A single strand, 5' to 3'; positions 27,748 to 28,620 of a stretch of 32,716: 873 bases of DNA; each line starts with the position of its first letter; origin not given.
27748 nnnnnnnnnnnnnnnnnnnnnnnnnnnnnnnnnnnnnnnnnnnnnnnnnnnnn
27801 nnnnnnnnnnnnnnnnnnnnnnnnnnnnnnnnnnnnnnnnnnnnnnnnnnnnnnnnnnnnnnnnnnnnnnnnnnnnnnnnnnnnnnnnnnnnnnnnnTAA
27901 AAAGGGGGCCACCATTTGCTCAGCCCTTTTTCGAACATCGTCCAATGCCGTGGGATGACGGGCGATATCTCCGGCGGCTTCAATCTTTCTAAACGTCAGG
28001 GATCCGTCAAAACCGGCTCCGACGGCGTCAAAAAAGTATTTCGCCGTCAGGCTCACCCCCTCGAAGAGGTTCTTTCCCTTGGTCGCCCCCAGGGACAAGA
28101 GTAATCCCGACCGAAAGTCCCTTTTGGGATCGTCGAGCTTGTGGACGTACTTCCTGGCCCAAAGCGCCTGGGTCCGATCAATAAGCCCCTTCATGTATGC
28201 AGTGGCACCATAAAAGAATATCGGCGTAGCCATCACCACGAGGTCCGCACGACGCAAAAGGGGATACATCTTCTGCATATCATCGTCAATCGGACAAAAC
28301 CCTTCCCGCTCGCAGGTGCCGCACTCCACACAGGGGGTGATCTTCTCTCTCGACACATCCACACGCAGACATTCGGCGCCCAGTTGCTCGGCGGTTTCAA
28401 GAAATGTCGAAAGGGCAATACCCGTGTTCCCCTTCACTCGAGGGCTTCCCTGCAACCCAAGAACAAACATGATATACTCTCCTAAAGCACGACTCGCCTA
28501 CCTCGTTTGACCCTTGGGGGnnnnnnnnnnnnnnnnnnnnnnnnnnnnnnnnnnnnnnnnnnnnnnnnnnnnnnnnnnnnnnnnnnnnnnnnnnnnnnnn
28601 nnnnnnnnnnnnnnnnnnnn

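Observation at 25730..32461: CODH-centred thiol/metalloid redox operon lacking the usual CODH partners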

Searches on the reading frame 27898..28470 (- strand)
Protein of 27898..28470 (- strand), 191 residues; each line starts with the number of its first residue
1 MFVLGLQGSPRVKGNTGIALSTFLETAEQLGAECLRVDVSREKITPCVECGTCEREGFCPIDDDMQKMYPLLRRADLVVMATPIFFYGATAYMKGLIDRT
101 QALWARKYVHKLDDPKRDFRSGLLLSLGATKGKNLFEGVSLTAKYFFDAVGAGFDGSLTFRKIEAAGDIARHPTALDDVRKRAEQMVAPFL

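Call 68: search_solved_structures(query=window:27898-28470:-, max_evalue=1, show_alignments=2)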
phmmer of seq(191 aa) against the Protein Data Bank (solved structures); distinct sequences matched with E-value up to 1: 27.
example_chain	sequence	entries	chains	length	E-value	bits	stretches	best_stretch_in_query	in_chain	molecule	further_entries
7d38_A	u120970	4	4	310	3e-06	30.5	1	1-99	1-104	Cd1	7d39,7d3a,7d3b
1rli_A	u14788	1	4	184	1.4e-05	28.3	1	7-177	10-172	Trp Repressor Binding Protein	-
1qrd_A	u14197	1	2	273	0.07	16.3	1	50-126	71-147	QUINONE-REDUCTASE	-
4r81_A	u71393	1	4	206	0.1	15.7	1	54-122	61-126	NADH dehydrogenase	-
1dxq_A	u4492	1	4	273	0.21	14.7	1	63-129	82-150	QUINONE REDUCTASE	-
3lcm_A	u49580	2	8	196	0.26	14.4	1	38-101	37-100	Putative oxidoreductase | NADPH Quinone Oxidoreductase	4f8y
1ydg_A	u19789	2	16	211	0.29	14.2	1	64-106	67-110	trp repressor binding protein WrbA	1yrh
3te7_A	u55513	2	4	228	0.39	13.9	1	67-101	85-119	Ribosyldihydronicotinamide dehydrogenase [quinone]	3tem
3tzb_A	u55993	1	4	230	0.39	13.8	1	67-101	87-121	Ribosyldihydronicotinamide dehydrogenase [quinone]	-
1qr2_A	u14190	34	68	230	0.39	13.8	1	67-101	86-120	PROTEIN (QUINONE REDUCTASE TYPE 2) | NRH dehydrogenase [quinone] 2 | Ribosyldihydronicotinamide dehydrogenase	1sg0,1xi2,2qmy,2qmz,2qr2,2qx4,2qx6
1zx1_A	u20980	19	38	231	0.4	13.8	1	67-101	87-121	NRH dehydrogenase [quinone] 2 | Ribosyldihydronicotinamide dehydrogenase [quinone]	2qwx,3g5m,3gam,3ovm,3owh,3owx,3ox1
3fw1_A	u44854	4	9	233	0.4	13.8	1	67-101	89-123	Ribosyldihydronicotinamide dehydrogenase [quinone]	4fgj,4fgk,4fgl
5lbt_A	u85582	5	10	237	0.41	13.8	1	67-101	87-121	Ribosyldihydronicotinamide dehydrogenase [quinone]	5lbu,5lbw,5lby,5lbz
2bzs_A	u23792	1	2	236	0.41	13.8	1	67-101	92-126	NRH DEHYDROGENASE [QUINONE] 2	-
3o73_A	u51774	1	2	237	0.42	13.7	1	67-101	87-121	Ribosyldihydronicotinamide dehydrogenase [quinone]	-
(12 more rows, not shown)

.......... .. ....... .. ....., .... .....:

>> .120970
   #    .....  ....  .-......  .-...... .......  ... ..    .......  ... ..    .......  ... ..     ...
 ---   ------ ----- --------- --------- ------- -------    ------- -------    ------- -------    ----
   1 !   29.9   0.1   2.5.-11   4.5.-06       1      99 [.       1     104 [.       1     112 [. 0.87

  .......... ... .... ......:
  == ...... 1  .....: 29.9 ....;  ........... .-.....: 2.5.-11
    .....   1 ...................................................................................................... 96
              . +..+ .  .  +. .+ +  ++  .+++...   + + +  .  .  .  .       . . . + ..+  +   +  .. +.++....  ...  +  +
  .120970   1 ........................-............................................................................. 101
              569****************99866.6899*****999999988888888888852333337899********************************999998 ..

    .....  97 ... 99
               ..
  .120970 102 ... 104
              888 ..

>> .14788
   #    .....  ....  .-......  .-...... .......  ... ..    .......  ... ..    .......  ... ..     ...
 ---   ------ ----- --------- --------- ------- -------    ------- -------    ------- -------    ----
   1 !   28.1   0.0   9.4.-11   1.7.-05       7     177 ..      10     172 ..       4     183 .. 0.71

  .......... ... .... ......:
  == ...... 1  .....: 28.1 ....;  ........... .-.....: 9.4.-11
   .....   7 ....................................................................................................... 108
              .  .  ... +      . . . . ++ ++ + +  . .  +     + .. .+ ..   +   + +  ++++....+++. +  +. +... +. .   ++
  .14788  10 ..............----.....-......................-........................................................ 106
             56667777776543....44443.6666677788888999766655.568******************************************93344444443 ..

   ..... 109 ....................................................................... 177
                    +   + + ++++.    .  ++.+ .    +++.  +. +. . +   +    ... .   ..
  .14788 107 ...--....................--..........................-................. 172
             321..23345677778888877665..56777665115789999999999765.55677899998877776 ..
